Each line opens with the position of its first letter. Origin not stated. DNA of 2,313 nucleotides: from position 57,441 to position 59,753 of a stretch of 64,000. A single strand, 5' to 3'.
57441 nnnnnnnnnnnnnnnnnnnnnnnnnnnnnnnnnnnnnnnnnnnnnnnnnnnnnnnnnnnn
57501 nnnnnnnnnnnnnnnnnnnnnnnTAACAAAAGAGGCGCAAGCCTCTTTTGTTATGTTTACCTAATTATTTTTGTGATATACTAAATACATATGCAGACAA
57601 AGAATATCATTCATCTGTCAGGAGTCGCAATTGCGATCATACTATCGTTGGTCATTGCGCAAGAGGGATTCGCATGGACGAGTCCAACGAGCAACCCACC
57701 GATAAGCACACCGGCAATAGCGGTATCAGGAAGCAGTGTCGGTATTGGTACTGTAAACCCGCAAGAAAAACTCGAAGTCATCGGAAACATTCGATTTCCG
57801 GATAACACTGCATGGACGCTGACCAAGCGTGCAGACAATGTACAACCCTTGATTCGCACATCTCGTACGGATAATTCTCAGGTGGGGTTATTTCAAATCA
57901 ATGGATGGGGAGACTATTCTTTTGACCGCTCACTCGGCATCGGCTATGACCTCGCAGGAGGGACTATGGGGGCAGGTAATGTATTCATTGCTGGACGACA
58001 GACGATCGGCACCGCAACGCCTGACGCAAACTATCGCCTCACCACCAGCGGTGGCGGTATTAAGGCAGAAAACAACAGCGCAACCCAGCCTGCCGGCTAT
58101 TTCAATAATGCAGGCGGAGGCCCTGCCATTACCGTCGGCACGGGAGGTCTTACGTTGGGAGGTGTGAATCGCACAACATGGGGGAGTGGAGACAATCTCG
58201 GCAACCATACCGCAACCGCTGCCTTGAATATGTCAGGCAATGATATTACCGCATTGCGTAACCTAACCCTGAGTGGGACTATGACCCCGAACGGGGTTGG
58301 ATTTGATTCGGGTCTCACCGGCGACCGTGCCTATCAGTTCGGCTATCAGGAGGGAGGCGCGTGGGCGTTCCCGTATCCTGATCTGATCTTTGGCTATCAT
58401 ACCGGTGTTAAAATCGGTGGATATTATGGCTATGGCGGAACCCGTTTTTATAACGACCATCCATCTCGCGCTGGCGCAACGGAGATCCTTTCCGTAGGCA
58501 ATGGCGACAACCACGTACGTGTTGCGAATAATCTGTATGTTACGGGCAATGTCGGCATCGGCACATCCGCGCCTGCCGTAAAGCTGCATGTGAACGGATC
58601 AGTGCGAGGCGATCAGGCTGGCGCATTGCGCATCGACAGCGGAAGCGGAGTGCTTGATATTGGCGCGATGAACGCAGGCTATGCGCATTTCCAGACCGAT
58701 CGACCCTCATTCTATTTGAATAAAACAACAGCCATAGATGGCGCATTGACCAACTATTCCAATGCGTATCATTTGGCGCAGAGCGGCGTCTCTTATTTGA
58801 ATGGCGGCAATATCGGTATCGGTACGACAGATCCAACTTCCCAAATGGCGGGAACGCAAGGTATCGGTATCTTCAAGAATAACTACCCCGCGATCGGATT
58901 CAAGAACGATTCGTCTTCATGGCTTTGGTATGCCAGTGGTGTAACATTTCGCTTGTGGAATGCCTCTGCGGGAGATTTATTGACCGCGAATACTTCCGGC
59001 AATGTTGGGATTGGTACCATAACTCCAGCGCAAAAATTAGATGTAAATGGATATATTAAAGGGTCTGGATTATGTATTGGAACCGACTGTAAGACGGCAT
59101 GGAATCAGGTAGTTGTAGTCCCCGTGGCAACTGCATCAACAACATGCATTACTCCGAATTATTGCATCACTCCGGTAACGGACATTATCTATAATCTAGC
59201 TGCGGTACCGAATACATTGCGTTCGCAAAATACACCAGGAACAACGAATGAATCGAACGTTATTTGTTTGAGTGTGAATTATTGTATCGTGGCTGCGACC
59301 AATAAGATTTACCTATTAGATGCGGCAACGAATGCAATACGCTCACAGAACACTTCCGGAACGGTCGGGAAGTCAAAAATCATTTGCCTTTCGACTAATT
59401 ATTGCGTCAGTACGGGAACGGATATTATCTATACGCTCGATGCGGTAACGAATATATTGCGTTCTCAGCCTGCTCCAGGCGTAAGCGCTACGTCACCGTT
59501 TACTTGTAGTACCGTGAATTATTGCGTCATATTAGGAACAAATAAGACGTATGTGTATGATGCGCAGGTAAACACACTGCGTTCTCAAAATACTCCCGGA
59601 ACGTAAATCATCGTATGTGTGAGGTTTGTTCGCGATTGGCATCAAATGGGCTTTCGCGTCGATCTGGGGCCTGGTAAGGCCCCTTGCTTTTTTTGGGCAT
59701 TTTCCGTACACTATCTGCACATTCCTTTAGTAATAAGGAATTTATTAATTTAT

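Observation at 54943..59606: Pilin-like and secreted tail-fibre-like proteins with endosialidase-chaperone-type motifs flanking enolase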

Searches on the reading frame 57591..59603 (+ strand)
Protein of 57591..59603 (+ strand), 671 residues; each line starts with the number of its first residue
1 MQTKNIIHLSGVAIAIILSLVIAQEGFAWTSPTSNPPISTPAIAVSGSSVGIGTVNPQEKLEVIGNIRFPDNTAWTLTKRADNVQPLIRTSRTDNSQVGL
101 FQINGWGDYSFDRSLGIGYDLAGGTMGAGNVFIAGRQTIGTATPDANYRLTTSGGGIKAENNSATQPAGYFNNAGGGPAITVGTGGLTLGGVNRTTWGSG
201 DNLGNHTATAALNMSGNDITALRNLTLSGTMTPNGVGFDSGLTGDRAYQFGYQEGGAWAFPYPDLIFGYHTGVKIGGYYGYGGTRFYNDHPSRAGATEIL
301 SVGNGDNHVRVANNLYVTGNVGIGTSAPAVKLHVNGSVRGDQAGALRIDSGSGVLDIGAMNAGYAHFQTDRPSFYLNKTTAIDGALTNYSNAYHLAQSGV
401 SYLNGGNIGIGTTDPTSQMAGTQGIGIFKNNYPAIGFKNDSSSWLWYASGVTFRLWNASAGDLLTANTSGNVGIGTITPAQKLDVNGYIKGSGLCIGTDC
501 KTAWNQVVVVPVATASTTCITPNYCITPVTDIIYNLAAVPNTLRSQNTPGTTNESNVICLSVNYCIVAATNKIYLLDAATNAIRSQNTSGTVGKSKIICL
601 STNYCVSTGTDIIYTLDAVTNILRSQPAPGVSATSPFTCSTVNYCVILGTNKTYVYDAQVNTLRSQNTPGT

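Call 3: search_protein_families(library=pfam, proteins=[window:57591-59603:+], max_evalue=1)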
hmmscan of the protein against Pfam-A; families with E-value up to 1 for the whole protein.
window:57591-59603:+ (671 aa): 1 family
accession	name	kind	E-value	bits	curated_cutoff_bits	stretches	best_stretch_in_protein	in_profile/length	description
PF10395.14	Utp8_b_propeller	-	0.007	16.3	26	1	553-596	285-328/382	Utp8, N-terminal beta propeller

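Call 4: search_protein_families(library=ncbifam, proteins=[window:57591-59603:+], max_evalue=1)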
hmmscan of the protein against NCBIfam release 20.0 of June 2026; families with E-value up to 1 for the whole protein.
window:57591-59603:+ (671 aa): 0 families

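Call 5: search_protein_families(library=phrogs, proteins=[window:57591-59603:+], max_evalue=1)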
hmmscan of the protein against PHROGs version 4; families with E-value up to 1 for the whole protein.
window:57591-59603:+ (671 aa): 8 families
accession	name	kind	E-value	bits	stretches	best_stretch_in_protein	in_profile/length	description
phrog_9942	-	tail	1.2e-07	31.1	3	303-351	1093-1143/1178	tail fiber protein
phrog_18345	-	tail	2.5e-06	27.1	3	297-416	415-538/956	tail fiber protein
phrog_28668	-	unknown function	1.7e-05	25.8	0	461-491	20-51/153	-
phrog_9563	-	unknown function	2.1e-05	25.5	1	463-498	9-44/85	-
phrog_3269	-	tail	8.3e-05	22.4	3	467-516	24-71/689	tail protein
phrog_13535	-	unknown function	0.0012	19.8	1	463-520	9-66/147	-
phrog_23769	-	unknown function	0.04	15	0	467-484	39-56/59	-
phrog_6829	-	unknown function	0.18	13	1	1-22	1-22/40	-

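Call 11: find_homologous_proteins(query=window:57591-59603:+)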
Query window:57591-59603:+ (671 aa): 1083 proteins with E <= 0.001 among 8000 candidates; the best 120 are listed.
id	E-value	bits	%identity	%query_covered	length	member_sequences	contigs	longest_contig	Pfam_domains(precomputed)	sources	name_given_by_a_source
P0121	0.0e+0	1211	100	79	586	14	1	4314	-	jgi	-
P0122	6.6e-66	241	47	29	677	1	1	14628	-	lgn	-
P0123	1.1e-44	171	46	26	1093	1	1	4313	-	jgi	jgi:hypothetical protein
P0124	1.5e-44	171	58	16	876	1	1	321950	-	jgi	jgi:hypothetical protein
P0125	1.9e-44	170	36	28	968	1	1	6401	-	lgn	-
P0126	1.3e-43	168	43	27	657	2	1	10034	-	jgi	-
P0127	9.1e-41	158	40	21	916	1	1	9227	PF26696.1,PF13884.12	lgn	-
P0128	2.6e-38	150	37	25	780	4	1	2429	PF11962.14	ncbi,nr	ncbi:MAG: hypothetical protein GTN68_08100, partial [Candidatus Aminicenantes bacterium]|nr:hypothet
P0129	8.4e-36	142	43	15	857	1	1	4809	-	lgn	-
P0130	1.3e-34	138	33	57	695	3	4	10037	PF13884.12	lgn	-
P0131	2.2e-34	137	47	26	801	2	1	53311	-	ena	-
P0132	5.3e-33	133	45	19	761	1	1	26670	PF13884.12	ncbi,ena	-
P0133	6.3e-33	132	72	13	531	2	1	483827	PF13884.12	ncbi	ncbi:MAG: tail fiber domain-containing protein [Verrucomicrobiota bacterium]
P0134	7.1e-32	129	45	29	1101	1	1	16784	-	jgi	jgi:hypothetical protein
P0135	1.7e-31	128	46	23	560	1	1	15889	PF13884.12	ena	-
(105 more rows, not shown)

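Call 23: search_solved_structures(query=window:57591-59603:+, max_evalue=1)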
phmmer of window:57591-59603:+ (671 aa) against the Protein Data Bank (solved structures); distinct sequences matched with E-value up to 1: 0.

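Call 53: predict_structure(alignment_id=A2)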
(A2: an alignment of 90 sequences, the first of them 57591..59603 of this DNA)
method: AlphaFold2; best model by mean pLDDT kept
length: 671 residues; sequences in the alignment: 90
mean_pLDDT: 54.0   pTM: 0.30
mean pLDDT of the five models: 54.0, 53.7, 53.5, 51.9, 50.4
residues with pLDDT >= 90: 21; 70-90: 123; 50-70: 184; < 50: 343
segments of 3 or more residues with pLDDT < 50: 26-31, 84-86, 90-92, 94-99, 104-137, 168-170, 196-238, 252-255, 358-392, 394-404, 428-430, 442-449, 492-496, 501-519, 521-656, 667-671
pLDDT, mean of each block of 10 residues (from residue 1): 74 81 53 56 74 85 78 59 51 46 43 39 40 49 61 59 55 55 57 47 36 40 41 44 55 51 59 78 88 90 87 87 87 79 60 51 41 41 42 43 56 65 52 52 48 54 78 89 85 50 40 41 40 35 36 35 35 32 30 34 39 34 35 34 32 46 53 31
secondary structure, 60 per line:
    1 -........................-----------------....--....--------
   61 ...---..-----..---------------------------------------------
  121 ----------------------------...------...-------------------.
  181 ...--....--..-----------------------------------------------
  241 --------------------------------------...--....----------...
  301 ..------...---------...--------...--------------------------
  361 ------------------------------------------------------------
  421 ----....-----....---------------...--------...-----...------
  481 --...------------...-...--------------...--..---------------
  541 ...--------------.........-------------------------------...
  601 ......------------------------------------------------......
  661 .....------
elements in order (helices of 4 or more, strands of 3 or more residues): H2-25 E43-46 E49-52 E61-63 E149-151 E158-160 E180-183 E186-189 E284-287 E298-302 E309-311 E321-323 E332-334 E425-428 E434-437 E453-455 E464-466 E472-474 E483-485 E519-521 E558-566 E598-606 H655-665

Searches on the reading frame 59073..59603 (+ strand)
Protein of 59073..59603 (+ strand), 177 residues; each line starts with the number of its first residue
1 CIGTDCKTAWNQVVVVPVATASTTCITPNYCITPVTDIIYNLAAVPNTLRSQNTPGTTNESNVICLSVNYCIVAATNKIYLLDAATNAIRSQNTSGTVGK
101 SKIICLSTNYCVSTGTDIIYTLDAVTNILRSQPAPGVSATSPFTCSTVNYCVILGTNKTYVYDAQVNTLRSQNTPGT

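Call 54: find_homologous_proteins(query=window:59073-59603:+, max_evalue=0.01)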
Query window:59073-59603:+: 41 candidates shared short words with the query, none scored E <= 0.01.

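Call 69: find_related_loci(query=window:59073-59603:+, collection=metagenome_contigs, flank=6000)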
Query window:59073-59603:+ (177 aa) in metagenome_contigs; peptide patterns used: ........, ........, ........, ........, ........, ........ (x = any residue, [..] = any of these).
297 stretches matched a pattern; 1 encode a relative of the query (tblastn E <= 1e-3); 1 distinct loci.
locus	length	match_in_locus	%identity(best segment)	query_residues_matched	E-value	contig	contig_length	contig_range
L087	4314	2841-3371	100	1-177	3e-117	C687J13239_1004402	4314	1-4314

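Call 70: find_related_loci(query=window:59073-59603:+, collection=viral_contigs, flank=5000)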
Query window:59073-59603:+ (177 aa) in viral_contigs; peptide patterns used: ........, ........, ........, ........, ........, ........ (x = any residue, [..] = any of these).
22 stretches matched a pattern, but none encodes a relative of the query by tblastn (E <= 1e-3).

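Call 71: search_solved_structures(query=window:59073-59603:+, max_evalue=10)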
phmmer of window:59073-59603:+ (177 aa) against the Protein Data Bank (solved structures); distinct sequences matched with E-value up to 10: 0.
